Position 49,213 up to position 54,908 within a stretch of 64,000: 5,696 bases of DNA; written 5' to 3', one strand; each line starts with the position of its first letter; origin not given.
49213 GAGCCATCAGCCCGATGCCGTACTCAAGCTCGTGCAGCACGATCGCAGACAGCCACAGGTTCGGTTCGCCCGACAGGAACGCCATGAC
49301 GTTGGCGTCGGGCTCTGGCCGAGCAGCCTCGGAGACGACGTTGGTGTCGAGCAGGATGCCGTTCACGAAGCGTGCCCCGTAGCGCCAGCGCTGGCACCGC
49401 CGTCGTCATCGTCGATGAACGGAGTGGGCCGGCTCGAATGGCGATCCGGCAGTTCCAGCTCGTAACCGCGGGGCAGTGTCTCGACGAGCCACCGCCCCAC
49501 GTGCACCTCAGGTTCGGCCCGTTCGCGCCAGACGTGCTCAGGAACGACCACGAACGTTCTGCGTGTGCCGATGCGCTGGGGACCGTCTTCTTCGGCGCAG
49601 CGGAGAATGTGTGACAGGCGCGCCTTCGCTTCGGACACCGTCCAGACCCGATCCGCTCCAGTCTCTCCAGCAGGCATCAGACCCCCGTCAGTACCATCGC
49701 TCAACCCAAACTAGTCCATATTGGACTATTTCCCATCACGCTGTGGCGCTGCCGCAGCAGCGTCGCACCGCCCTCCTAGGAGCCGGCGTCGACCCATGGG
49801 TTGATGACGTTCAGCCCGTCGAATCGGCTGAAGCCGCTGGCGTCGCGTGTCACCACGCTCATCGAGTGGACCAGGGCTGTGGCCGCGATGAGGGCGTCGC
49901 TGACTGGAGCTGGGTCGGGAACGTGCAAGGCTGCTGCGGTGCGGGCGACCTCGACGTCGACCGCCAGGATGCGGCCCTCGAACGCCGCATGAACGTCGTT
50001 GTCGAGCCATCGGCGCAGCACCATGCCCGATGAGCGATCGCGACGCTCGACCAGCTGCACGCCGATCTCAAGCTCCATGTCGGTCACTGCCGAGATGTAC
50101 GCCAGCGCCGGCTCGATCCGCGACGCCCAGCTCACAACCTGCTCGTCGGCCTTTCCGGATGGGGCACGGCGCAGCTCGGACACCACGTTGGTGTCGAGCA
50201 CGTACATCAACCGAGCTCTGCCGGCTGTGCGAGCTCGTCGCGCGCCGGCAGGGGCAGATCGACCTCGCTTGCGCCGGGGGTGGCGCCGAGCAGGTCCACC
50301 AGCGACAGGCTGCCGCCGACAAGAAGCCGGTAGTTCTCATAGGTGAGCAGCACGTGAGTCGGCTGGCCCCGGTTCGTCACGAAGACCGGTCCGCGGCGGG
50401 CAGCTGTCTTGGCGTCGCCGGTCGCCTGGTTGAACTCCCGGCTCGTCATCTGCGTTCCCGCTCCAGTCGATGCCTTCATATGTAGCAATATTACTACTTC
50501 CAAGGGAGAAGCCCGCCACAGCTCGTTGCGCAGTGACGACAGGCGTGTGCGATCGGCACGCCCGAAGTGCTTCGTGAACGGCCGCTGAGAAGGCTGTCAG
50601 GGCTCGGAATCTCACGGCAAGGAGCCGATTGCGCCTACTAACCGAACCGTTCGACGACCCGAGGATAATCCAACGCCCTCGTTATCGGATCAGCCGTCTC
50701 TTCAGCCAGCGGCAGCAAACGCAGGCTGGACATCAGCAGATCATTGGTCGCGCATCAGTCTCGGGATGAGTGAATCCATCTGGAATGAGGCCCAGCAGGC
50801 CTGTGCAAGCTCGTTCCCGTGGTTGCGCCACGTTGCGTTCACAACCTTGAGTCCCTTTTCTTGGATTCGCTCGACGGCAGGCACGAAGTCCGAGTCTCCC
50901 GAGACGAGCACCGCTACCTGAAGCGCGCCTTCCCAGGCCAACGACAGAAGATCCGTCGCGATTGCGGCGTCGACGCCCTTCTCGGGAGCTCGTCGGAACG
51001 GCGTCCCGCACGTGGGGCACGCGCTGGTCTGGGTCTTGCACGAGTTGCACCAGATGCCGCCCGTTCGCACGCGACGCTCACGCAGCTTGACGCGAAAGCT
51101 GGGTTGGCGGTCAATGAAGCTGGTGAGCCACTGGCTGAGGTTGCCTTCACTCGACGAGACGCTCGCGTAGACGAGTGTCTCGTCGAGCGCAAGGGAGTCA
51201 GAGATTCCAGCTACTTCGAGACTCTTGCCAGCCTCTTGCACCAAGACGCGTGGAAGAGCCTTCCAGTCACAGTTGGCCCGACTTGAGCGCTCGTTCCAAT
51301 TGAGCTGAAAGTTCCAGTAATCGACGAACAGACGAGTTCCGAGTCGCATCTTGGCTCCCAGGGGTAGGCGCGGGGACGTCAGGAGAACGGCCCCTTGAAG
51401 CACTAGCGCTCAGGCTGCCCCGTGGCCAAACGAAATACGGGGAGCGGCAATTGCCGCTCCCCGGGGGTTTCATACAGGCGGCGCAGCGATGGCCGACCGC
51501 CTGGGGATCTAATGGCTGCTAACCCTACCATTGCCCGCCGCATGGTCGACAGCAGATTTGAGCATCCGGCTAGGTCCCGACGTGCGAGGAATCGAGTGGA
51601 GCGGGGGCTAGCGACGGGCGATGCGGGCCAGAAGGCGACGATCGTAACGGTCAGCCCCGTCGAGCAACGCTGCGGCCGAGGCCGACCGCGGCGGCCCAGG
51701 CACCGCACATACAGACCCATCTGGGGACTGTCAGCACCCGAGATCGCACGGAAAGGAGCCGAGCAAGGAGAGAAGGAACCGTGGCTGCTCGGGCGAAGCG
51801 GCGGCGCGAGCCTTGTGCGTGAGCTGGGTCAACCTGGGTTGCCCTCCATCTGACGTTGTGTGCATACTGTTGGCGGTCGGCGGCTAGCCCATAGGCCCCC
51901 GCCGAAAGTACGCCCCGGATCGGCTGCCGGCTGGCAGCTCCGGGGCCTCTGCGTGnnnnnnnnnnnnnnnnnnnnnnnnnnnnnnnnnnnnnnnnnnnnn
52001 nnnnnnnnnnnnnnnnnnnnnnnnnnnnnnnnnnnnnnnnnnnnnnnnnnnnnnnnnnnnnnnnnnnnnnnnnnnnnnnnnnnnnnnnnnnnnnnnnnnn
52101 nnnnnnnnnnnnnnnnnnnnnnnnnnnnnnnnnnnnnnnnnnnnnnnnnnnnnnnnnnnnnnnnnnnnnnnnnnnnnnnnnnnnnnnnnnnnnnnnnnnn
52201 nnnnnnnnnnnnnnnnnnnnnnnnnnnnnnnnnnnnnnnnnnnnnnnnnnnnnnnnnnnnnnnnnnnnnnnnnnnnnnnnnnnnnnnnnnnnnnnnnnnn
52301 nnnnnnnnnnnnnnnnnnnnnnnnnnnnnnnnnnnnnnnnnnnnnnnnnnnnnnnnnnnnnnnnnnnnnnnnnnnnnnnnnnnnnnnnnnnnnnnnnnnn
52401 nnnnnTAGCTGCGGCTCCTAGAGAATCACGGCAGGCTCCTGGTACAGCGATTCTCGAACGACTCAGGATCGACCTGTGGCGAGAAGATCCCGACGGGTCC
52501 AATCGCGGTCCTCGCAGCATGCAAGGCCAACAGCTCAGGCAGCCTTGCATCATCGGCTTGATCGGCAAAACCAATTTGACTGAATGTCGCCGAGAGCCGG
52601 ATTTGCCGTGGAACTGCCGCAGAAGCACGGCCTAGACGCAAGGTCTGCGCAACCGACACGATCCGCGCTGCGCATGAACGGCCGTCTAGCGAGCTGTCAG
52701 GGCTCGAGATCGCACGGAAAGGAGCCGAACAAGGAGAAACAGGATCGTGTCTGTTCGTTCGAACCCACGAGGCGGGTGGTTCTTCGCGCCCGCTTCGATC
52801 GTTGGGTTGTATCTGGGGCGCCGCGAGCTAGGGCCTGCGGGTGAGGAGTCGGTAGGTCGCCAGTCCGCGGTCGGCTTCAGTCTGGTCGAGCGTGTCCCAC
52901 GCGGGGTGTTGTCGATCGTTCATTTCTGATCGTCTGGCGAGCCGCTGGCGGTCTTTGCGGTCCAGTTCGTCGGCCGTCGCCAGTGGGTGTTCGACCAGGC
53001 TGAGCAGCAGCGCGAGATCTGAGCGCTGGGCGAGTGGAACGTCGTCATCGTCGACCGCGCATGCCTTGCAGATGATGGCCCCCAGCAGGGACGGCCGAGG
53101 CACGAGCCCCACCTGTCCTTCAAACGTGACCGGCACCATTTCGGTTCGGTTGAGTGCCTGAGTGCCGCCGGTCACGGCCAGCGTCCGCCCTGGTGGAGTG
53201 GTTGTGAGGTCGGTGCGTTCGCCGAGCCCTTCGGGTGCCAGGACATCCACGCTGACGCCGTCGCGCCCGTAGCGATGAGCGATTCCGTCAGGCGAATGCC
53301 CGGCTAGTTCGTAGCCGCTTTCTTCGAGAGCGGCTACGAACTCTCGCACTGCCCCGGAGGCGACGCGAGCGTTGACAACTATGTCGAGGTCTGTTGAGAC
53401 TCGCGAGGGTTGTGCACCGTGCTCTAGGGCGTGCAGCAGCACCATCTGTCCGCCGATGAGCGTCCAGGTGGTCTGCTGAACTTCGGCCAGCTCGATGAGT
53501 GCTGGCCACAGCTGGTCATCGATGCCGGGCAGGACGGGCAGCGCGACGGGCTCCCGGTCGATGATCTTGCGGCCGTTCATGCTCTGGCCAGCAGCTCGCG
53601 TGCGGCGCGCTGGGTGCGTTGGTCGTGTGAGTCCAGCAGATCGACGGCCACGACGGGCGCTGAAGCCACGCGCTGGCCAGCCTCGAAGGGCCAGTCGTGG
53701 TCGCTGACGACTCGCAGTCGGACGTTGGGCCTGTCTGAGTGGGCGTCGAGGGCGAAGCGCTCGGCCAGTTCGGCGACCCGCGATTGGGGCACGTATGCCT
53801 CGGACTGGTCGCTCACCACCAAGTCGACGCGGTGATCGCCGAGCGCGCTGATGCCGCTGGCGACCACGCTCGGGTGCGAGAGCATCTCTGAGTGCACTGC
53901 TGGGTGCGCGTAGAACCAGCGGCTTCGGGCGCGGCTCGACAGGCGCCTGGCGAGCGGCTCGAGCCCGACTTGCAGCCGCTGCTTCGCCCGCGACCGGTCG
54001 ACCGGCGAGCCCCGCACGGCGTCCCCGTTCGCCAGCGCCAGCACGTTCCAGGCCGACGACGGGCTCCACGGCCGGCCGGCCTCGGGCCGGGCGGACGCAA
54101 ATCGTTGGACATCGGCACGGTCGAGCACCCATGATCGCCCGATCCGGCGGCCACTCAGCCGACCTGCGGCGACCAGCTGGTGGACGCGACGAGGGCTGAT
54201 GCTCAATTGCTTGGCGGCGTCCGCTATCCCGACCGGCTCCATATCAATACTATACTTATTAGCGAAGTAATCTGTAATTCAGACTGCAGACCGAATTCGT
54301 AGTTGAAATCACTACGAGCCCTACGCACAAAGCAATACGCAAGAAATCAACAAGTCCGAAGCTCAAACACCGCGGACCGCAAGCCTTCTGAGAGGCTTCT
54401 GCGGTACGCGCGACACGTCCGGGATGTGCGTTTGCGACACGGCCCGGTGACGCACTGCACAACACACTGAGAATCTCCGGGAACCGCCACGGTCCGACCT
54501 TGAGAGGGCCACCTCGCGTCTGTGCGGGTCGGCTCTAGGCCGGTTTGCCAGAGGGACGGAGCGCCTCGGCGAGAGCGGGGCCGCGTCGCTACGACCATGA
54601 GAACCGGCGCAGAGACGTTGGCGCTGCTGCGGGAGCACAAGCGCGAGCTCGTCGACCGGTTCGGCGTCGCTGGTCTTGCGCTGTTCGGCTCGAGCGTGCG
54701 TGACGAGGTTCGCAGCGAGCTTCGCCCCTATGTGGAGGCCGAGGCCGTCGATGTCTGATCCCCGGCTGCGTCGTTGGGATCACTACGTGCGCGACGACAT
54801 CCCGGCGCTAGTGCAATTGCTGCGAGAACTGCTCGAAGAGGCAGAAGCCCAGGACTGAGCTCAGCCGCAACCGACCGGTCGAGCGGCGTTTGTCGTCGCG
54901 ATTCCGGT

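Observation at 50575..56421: Direct array of five surface-gene leader/5'-end copies delimiting four opposite-strand TA/defence modules and ending at intact gene S5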

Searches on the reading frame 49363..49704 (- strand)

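Call 11: search_protein_families(library=pfam, proteins=[window:49363-49704:-], max_evalue=0.01)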
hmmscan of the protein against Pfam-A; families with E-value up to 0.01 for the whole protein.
window:49363-49704:- (113 aa): 1 family
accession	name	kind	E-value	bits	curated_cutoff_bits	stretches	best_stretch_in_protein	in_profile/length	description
PF02604.26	PhdYeFM_antitox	-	0.0014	18.8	29.8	1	19-64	2-50/74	Antitoxin Phd_YefM, type II toxin-antitoxin system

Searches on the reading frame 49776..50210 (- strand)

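Call 11: search_protein_families(library=pfam, proteins=[window:49776-50210:-], max_evalue=0.01)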
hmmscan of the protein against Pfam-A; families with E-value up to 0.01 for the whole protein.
window:49776-50210:- (144 aa): 1 family
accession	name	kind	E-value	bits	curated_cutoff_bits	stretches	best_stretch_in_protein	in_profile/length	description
PF01850.27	PIN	-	9.2e-13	49.3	23.6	1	3-132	1-119/120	PIN domain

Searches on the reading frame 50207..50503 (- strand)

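Call 11: search_protein_families(library=pfam, proteins=[window:50207-50503:-], max_evalue=0.01)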
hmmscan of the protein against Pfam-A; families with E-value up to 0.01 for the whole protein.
window:50207-50503:- (98 aa): 1 family
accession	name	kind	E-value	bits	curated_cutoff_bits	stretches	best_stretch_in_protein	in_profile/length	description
PF02604.26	PhdYeFM_antitox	-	4.2e-05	23.7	29.8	1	20-76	5-62/74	Antitoxin Phd_YefM, type II toxin-antitoxin system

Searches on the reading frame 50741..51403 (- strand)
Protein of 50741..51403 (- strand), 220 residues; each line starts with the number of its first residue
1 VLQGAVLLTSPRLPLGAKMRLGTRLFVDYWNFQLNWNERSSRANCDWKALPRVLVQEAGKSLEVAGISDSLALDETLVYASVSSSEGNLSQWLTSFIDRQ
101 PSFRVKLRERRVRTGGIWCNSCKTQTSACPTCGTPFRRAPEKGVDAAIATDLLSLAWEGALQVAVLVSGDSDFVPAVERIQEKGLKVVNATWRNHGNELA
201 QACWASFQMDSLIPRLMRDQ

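Call 11: search_protein_families(library=pfam, proteins=[window:50741-51403:-], max_evalue=0.01)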
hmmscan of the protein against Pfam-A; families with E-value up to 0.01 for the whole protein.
window:50741-51403:- (220 aa): 1 family
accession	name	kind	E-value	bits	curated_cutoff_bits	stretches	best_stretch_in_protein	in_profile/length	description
PF01936.24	NYN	-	1.8e-12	48.4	24.2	1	139-203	72-138/145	NYN domain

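Call 50: search_protein_families(library=ncbifam, proteins=[window:50741-51403:-], max_evalue=0.001)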
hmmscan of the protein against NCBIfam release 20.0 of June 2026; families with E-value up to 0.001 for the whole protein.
window:50741-51403:- (220 aa): 0 families

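Call 51: search_protein_families(library=padloc, proteins=[window:50741-51403:-], max_evalue=0.001)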
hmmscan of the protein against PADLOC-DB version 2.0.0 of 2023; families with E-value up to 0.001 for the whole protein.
window:50741-51403:- (220 aa): 2 families
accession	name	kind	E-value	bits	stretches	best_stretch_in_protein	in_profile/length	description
PDLC04163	HEC-09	-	3.3e-12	44.5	1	123-206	85-171/203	-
PDLC01154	NYN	-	3.9e-08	31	1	143-188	230-273/310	"LabA-like protein, NYN family nuclease"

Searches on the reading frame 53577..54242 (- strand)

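Call 11: search_protein_families(library=pfam, proteins=[window:53577-54242:-], max_evalue=0.01)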
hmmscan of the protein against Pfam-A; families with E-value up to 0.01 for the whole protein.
window:53577-54242:- (221 aa): 1 family
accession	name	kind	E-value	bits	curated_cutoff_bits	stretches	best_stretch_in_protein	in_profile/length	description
PF12728.13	HTH_17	-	9.4e-09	35.8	27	1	6-52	4-50/51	Helix-turn-helix domain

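Call 50: search_protein_families(library=ncbifam, proteins=[window:53577-54242:-], max_evalue=0.001)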
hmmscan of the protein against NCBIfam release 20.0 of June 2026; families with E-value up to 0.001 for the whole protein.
window:53577-54242:- (221 aa): 1 family
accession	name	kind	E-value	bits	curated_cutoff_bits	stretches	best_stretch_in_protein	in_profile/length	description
TIGR01764.1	excise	domain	1.3e-06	28.7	28.8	1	7-50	5-48/49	excisionase family DNA-binding protein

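Call 51: search_protein_families(library=padloc, proteins=[window:53577-54242:-], max_evalue=0.001)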
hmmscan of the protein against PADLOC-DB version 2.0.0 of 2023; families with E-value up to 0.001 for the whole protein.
window:53577-54242:- (221 aa): 2 families
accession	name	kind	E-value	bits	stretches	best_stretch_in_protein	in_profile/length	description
PDLC04133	mad1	-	2.5e-05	22.5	1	3-54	5-56/60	mads_1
PDLC03348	MTase_II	-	0.00013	18.7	1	3-98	10-103/727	Type II methyltransferase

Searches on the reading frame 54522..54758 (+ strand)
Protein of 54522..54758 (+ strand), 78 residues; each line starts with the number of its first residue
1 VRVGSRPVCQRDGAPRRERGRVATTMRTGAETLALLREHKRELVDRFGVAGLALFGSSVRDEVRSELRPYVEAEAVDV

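Call 12: search_protein_families(library=pfam, proteins=[window:54522-54758:+], max_evalue=0.01)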
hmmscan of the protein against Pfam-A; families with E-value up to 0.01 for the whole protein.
window:54522-54758:+ (78 aa): 1 family
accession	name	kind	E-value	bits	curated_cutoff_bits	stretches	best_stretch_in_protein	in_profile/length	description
PF01909.29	NTP_transf_2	-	0.0073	17.1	21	1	36-64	1-29/93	Nucleotidyltransferase domain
